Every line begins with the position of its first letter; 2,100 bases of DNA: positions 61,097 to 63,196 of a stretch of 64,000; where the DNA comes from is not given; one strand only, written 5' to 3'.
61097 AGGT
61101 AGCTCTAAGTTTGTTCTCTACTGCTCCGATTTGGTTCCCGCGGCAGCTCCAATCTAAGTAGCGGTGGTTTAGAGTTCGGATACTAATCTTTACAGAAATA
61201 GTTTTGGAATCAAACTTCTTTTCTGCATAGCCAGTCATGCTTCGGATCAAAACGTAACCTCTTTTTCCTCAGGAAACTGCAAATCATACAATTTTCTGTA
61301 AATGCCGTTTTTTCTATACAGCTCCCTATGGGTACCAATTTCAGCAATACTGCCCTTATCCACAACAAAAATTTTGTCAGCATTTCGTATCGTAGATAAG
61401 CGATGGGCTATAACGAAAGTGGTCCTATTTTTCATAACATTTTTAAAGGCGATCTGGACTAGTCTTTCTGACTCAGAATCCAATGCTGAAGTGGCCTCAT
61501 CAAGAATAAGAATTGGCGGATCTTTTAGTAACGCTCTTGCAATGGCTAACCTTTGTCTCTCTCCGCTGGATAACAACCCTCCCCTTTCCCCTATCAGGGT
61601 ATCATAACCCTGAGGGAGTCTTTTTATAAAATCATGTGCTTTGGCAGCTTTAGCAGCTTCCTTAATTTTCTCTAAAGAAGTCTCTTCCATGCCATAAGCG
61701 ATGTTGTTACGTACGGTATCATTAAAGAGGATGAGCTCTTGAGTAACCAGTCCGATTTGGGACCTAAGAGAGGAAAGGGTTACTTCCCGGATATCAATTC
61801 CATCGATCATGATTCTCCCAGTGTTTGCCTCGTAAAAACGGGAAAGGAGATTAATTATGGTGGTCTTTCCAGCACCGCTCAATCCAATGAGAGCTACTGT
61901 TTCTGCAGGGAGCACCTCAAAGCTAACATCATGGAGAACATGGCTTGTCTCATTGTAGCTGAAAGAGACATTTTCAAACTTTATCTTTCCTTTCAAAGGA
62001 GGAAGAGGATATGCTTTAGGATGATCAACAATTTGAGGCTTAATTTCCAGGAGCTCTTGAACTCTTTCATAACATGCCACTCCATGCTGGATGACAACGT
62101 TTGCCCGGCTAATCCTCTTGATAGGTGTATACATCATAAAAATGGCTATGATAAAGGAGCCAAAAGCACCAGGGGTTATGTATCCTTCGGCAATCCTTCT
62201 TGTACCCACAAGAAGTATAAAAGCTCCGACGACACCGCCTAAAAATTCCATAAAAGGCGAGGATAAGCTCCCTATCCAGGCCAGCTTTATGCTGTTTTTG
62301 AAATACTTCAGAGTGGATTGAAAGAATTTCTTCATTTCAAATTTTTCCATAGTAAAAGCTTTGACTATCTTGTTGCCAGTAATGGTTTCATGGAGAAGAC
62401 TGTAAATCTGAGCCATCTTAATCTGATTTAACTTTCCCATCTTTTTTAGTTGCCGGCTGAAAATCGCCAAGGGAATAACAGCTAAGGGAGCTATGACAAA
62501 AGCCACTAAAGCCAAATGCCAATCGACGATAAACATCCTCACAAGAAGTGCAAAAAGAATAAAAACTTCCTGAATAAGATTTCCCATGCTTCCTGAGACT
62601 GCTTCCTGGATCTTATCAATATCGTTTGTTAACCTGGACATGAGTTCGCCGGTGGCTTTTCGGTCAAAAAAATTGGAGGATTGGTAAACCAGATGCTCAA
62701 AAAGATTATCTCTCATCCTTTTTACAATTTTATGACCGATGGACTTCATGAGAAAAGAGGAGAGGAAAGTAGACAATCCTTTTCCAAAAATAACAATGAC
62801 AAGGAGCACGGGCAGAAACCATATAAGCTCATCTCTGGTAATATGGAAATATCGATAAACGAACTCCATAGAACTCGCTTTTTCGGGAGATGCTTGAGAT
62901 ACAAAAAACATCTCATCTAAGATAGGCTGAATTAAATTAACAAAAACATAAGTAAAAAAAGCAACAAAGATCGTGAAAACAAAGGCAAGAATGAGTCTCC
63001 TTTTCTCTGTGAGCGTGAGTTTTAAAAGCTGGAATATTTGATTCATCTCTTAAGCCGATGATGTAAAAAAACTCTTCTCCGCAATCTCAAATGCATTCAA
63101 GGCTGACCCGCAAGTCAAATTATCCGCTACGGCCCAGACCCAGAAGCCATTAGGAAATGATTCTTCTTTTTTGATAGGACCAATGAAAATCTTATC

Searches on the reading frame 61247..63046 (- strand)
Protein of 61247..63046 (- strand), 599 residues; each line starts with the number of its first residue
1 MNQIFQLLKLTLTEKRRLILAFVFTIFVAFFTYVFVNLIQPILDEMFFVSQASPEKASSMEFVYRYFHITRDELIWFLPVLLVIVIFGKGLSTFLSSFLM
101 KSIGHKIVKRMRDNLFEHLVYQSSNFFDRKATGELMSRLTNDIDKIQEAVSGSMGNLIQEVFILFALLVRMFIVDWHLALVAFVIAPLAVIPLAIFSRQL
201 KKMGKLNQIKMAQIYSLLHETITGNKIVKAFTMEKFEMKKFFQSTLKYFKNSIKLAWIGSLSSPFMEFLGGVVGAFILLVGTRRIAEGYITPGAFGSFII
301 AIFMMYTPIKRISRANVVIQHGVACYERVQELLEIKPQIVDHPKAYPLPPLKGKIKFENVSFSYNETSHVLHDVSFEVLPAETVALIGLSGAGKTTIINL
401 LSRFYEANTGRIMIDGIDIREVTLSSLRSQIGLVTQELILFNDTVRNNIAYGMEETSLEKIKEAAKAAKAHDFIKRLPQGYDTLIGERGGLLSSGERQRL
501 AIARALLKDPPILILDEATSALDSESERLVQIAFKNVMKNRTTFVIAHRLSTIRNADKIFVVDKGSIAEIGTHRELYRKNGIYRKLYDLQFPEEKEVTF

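Call 46: search_protein_families(library=ncbifam, proteins=[window:61247-63046:-], max_evalue=0.00001)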
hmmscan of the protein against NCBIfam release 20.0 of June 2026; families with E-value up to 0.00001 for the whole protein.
window:61247-63046:- (599 aa): 184 families (the best 25 are shown)
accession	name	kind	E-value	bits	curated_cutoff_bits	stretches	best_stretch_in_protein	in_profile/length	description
TIGR02203.1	MsbA_lipidA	equivalog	4.6e-167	557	602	1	12-592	10-571/572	lipid A export permease/ATP-binding protein MsbA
NF008381.0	PRK11176.1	equivalog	4.2e-143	477.8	867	1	67-592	56-581/582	lipid A ABC transporter ATP-binding protein/permease MsbA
TIGR02204.1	MsbA_rel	hypoth_equivalog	9.8e-142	473.5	780.4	1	80-591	62-576/576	ABC transporter, permease/ATP-binding protein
NF045513.1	HepA_fam_ABC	equivalog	8e-132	440.7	725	1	17-591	35-610/610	heterocyst formation ABC transporter subunit HepA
NF052233.1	CphA_assoc_ABC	equivalog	2.6e-130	436.1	880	1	4-592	172-745/766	cyanophycin metabolism-associated ABC transporter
TIGR00958.1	3a01208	subfamily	8e-126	421.1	874.6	1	3-586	148-710/711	antigen peptide transporter 2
NF010178.0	PRK13657.1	equivalog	3.6e-112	375.7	733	1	101-591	81-571/588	glucan ABC transporter ATP-binding protein/ permease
TIGR01846.1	type_I_sec_HlyB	subfamily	8.7e-109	364.7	725.55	1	81-590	185-692/694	type I secretion system permease/ATPase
NF008055.0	PRK10789.1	equivalog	7.7e-96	321.8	845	1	68-591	50-572/590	SmdA family multidrug ABC transporter permease/ATP-binding protein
TIGR03375.1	type_I_sec_LssB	subfamily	1.9e-94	317.3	693.1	1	75-577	188-689/696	type I secretion system permease/ATPase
TIGR03796.1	NHLM_micro_ABC1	equivalog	3e-94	316.6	853.3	1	75-586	191-708/710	NHLP family bacteriocin export ABC transporter peptidase/permease/ATPase subunit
TIGR03797.1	NHLM_micro_ABC2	equivalog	7.9e-92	308.9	709.4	1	73-590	173-685/686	NHLP bacteriocin export ABC transporter permease/ATPase subunit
TIGR02857.1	CydD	equivalog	6.6e-91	305.8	435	1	73-561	42-528/529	thiol reductant ABC exporter subunit CydD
TIGR01192.1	chvA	subfamily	2.5e-90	303.8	585.4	1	114-586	94-566/585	glucan export ABC transporter ATP-binding protein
NF008056.1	PRK10790.1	equivalog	1.1e-89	301.5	746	1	93-594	82-579/584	SmdB family multidrug efflux ABC transporter permease/ATP-binding protein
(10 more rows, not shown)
